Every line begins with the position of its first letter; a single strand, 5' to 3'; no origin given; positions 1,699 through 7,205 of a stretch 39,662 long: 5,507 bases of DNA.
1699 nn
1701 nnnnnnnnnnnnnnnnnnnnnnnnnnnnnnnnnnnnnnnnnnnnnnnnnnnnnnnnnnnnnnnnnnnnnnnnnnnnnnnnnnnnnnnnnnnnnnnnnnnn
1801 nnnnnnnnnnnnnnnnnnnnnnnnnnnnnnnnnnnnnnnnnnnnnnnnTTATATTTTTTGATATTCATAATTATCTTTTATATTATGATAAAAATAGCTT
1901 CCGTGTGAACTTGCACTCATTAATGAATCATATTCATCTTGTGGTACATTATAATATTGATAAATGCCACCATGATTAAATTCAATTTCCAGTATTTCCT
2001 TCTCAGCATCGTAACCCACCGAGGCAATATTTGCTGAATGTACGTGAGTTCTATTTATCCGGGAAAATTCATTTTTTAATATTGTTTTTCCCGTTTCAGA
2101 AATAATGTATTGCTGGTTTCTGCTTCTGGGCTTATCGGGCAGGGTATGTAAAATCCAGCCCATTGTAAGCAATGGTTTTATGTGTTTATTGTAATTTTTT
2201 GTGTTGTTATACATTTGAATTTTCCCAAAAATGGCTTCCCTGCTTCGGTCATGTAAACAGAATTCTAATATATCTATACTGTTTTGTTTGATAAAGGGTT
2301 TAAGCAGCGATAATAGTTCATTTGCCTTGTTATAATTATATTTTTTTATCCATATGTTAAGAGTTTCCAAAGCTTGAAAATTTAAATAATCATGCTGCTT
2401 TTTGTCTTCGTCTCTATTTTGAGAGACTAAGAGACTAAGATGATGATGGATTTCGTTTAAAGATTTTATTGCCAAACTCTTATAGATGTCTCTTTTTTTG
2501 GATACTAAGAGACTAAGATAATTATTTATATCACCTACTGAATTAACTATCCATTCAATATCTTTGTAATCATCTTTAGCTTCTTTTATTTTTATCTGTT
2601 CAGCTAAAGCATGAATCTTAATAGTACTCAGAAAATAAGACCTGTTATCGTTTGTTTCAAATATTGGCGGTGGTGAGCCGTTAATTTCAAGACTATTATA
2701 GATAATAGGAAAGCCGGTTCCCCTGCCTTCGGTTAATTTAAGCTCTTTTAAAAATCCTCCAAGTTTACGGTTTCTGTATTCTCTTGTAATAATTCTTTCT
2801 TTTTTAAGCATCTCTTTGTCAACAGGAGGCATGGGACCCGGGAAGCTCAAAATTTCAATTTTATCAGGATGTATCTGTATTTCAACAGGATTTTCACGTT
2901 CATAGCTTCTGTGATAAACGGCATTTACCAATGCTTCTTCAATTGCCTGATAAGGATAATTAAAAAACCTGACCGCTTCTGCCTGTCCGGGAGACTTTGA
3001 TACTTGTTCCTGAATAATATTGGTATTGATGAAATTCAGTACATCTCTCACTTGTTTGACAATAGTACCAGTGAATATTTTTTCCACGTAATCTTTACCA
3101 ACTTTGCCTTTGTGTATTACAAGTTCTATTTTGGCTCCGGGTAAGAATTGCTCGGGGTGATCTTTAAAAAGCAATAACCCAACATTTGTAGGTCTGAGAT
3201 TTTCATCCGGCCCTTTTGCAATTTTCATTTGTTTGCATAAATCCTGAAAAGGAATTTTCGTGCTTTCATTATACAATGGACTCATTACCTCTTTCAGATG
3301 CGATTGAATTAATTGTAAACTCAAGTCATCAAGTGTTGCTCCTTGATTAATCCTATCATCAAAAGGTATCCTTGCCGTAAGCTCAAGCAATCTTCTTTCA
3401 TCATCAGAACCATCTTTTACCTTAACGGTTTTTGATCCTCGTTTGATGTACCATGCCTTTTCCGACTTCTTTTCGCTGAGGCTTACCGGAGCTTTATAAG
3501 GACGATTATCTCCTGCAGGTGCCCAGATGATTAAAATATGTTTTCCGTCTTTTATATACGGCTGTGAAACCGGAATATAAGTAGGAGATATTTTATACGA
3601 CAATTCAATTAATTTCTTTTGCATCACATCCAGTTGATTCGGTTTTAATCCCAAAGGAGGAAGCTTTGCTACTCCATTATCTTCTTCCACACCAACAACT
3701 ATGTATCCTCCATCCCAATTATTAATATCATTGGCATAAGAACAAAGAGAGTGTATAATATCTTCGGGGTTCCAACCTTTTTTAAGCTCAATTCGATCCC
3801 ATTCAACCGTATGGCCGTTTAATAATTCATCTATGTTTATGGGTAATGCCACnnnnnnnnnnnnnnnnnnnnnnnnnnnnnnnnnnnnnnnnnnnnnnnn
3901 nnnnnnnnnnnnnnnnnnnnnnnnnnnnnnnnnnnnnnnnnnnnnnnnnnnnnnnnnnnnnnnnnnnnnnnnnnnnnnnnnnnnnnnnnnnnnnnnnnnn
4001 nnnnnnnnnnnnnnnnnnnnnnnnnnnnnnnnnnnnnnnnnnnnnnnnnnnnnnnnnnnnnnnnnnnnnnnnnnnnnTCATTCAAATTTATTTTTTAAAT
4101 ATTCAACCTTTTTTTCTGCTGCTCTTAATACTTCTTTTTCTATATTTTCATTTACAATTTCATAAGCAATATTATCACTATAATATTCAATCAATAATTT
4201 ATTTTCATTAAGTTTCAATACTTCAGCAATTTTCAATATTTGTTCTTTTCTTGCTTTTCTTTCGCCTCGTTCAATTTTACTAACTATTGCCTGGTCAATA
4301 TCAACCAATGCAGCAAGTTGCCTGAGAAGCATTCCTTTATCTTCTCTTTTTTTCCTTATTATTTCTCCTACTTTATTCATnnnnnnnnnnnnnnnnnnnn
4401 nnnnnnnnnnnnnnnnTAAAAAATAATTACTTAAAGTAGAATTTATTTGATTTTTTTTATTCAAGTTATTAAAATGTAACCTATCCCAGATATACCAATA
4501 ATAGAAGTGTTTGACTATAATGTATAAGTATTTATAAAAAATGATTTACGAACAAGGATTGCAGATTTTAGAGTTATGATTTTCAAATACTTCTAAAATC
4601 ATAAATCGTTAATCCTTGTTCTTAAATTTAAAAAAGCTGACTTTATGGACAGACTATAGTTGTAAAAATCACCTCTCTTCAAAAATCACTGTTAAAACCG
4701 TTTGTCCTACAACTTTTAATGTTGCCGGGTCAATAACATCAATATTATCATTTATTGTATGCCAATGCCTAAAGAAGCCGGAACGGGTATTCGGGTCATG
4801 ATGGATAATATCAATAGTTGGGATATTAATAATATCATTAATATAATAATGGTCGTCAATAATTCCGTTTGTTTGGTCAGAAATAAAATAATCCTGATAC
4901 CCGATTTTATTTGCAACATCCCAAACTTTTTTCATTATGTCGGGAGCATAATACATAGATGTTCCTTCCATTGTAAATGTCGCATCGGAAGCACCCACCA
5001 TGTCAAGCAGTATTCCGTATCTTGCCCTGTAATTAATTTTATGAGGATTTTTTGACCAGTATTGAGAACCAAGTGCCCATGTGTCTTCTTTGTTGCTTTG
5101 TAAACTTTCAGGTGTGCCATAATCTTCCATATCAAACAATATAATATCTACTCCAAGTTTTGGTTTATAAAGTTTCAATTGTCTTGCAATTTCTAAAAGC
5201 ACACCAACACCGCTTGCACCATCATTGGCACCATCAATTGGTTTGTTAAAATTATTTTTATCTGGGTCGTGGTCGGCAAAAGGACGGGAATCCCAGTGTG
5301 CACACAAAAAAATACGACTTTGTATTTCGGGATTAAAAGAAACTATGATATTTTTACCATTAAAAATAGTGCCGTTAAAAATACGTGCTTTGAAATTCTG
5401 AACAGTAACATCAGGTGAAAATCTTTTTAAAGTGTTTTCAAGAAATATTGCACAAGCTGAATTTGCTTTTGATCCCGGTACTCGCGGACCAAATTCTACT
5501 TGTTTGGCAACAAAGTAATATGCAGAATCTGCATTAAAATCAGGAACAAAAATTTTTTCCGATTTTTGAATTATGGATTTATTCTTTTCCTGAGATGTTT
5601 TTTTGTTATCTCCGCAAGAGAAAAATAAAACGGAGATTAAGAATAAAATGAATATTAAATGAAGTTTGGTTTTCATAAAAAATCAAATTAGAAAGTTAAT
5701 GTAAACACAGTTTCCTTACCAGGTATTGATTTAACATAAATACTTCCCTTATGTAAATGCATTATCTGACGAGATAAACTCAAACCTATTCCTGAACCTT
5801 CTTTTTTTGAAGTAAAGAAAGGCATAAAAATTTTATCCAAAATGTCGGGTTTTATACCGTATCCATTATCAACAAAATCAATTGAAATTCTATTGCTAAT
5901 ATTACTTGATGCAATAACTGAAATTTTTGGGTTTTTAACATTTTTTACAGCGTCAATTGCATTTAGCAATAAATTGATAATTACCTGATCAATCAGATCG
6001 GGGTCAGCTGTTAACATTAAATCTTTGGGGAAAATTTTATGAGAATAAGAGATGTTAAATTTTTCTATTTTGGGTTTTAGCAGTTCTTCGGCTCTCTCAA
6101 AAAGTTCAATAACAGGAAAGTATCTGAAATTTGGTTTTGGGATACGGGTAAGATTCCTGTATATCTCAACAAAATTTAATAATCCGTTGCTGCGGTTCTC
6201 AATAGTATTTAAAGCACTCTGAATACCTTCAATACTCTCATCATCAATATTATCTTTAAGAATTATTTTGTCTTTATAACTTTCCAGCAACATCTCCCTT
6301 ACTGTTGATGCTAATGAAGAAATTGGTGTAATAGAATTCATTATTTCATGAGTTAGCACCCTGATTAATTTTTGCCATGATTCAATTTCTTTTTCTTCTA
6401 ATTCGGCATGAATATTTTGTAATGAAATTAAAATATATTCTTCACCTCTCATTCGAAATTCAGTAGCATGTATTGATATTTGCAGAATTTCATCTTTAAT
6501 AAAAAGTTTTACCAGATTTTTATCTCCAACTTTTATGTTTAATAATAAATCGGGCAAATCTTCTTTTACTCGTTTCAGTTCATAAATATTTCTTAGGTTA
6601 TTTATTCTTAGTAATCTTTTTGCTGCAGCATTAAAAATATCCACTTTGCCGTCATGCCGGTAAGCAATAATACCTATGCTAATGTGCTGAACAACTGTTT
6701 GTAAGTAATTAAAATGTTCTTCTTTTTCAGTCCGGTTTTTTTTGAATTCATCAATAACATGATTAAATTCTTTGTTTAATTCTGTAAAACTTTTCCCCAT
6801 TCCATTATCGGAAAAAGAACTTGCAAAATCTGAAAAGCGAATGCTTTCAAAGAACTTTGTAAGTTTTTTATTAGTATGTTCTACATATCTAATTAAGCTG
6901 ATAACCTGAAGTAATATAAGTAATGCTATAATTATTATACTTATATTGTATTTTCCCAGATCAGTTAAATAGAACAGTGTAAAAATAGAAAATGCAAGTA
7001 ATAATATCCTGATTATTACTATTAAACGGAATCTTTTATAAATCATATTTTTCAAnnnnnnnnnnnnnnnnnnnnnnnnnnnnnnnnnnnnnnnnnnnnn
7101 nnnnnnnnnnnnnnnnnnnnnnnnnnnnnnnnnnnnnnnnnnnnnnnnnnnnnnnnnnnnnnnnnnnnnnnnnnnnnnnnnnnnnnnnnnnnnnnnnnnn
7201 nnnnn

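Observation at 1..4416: Five-gene accessory operon pairing an OLD-family nuclease with a Schlafen-like AlbA_2/HATPase_c_4 protein and two KTSC domains: a candidate undescribed defence system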

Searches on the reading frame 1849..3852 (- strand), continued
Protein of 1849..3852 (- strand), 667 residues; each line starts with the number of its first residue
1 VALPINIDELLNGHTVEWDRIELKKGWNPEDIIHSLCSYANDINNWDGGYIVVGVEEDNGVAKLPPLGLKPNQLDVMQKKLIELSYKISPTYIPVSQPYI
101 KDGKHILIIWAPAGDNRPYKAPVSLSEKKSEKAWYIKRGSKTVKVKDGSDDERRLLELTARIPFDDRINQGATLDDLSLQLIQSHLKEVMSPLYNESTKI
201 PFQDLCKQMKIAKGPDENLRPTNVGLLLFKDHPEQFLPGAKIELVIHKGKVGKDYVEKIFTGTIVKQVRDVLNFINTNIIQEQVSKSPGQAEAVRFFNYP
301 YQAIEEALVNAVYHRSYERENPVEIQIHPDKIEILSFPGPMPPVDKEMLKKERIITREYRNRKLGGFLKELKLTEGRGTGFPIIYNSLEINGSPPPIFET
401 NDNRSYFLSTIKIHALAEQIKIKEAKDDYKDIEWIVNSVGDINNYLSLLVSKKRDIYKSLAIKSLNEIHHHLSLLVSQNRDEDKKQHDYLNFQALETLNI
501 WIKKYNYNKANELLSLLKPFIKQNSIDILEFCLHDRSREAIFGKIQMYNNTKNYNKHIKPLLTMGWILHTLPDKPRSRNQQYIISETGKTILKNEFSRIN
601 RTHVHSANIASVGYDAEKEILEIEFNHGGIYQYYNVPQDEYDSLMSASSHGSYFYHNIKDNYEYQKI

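Call 108: predict_structure(alignment_id=A5)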
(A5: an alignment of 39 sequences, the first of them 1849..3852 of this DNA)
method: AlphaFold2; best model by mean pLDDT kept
length: 667 residues; sequences in the alignment: 39
mean_pLDDT: 59.9   pTM: 0.34
mean pLDDT of the five models: 59.9, 57.0, 56.9, 56.5, 55.5
residues with pLDDT >= 90: 40; 70-90: 194; 50-70: 168; < 50: 265
segments of 3 or more residues with pLDDT < 50: 1-78, 84-169, 230-239, 281-298, 316-320, 340-342, 352-366, 373-380, 418-436, 452-454, 478-487, 594-598
pLDDT, mean of each block of 10 residues (from residue 1): 31 33 39 45 35 38 34 45 43 42 41 32 34 42 44 41 43 67 58 72 74 69 55 48 66 66 70 73 34 41 72 55 72 71 61 42 47 42 60 73 76 59 36 50 66 54 73 57 45 69 74 67 80 91 88 81 80 82 81 55 82 87 79 90 91 89 81
secondary structure, 60 per line:
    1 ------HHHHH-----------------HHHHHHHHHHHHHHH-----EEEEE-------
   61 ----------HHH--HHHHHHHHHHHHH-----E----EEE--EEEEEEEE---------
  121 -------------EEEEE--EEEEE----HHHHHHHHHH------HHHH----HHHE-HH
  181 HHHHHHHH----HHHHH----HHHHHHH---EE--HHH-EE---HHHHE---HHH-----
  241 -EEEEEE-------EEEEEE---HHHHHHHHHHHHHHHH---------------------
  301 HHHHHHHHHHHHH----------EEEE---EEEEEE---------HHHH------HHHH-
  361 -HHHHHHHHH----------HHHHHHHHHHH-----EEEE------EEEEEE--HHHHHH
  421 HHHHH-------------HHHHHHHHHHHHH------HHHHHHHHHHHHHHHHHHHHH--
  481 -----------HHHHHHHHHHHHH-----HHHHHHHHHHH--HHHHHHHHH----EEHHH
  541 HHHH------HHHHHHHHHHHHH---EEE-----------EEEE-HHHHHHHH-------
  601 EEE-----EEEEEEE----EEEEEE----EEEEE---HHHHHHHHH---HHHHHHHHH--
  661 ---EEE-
elements in order (helices of 4 or more, strands of 3 or more residues): H7-11 H29-43 E49-53 H76-88 E99-101 E104-111 E134-138 E141-145 H150-159 H166-169 H179-188 H193-197 H202-208 H225-228 E242-247 E255-260 H264-279 H301-313 E324-327 E331-336 H346-349 H356-359 H362-370 H381-391 E397-400 E407-412 H415-425 H439-451 H458-478 H492-504 H510-520 H523-531 H538-544 H551-563 E567-569 E581-584 H586-593 E601-603 E609-615 E620-625 E630-634 H638-646 H650-658 E664-666

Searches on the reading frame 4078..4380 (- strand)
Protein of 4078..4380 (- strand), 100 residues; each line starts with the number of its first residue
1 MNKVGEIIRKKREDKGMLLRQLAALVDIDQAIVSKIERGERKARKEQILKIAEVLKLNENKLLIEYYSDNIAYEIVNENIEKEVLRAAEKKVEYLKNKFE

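Call 6: search_protein_families(library=pfam, proteins=[window:4078-4380:-], max_evalue=0.01)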
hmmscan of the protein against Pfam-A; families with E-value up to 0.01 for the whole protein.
window:4078-4380:- (100 aa): 5 families
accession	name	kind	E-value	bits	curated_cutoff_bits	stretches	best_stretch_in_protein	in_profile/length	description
PF01381.28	HTH_3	-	3.4e-11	43.4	23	1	8-59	1-52/55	Helix-turn-helix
PF13560.12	HTH_31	-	3.6e-06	27.6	27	1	8-59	6-58/64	Helix-turn-helix domain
PF12844.13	HTH_19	-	5.8e-05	23.4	30.2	1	5-63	1-59/64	Helix-turn-helix domain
PF13413.12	HTH_25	-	0.00034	20.8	24.6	0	8-42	2-36/62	Helix-turn-helix domain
PF13443.12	HTH_26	-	0.0006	20.4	22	1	8-58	2-53/63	Cro/C1-type HTH DNA-binding domain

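Call 7: search_protein_families(library=padloc, proteins=[window:4078-4380:-], max_evalue=0.01)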
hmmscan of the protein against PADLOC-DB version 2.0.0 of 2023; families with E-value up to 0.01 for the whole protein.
window:4078-4380:- (100 aa): 16 families
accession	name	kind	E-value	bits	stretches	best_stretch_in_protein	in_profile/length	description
PDLC02926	HTH_VI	-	2.9e-09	35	1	4-89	2-89/92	-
PDLC04142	capH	-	5.3e-08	31.9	1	1-86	4-74/103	capH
PDLC03947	RmrA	-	1.9e-07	28.3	1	4-78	12-81/383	-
PDLC04775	PDC-M69A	-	5.8e-07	28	1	2-76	6-79/113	-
PDLC03953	RmrA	-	9e-07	26.4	1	3-57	5-59/373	-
PDLC03664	Control_protein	-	1.6e-06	26.5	1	3-62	13-72/74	control protein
PDLC03665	Control_protein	-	2.1e-06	25.9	1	5-63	10-69/77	control protein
PDLC03951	RmrA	-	8.8e-06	22.9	1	8-96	13-103/400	-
PDLC03954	RmrA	-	3.6e-05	20.9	1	5-64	12-71/380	-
PDLC03949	RmrA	-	6e-05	20.1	1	11-60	10-59/363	-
PDLC03668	Control_protein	-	0.00013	20.4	1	2-44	7-49/79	control protein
PDLC03944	RmrA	-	0.00035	17.8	1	5-59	8-62/384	-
PDLC03946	RmrA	-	0.00071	16.4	1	11-60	10-59/357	-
PDLC03952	RmrA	-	0.0021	15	1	8-57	27-76/395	-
PDLC03330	MTase_II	-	0.0047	13.7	1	5-65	6-66/430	Type II methyltransferase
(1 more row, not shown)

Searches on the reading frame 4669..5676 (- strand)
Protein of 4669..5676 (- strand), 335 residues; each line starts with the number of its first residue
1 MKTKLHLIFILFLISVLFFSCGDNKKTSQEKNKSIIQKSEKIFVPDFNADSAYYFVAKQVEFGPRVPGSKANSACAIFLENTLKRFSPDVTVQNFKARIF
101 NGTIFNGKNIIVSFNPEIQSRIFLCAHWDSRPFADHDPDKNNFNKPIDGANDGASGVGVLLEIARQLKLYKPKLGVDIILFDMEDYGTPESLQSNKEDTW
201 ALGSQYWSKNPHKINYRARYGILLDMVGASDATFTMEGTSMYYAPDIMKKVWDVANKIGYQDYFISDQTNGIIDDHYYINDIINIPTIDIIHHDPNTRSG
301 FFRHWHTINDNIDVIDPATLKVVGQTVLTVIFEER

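Call 6: search_protein_families(library=pfam, proteins=[window:4669-5676:-], max_evalue=0.01)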
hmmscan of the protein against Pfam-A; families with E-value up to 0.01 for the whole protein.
window:4669-5676:- (335 aa): 2 families
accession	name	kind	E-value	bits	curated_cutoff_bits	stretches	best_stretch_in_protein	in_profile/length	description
PF04389.22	Peptidase_M28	-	1.4e-31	110.2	21.3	1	109-330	1-192/193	Peptidase family M28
PF16254.10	DUF4910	-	5.8e-06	25.8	26.6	1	150-331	83-241/247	Domain of unknown function (DUF4910)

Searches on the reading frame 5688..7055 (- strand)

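Call 93: search_protein_families(library=pfam, proteins=[window:5688-7055:-], max_evalue=0.00001)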
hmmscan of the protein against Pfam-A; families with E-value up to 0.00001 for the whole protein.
window:5688-7055:- (455 aa): 1 family
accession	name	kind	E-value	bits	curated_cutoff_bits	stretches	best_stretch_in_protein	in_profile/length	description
PF02518.31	HATPase_c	-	3.1e-22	79.6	26.4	1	351-455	2-107/111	Histidine kinase-, DNA gyrase B-, and HSP90-like ATPase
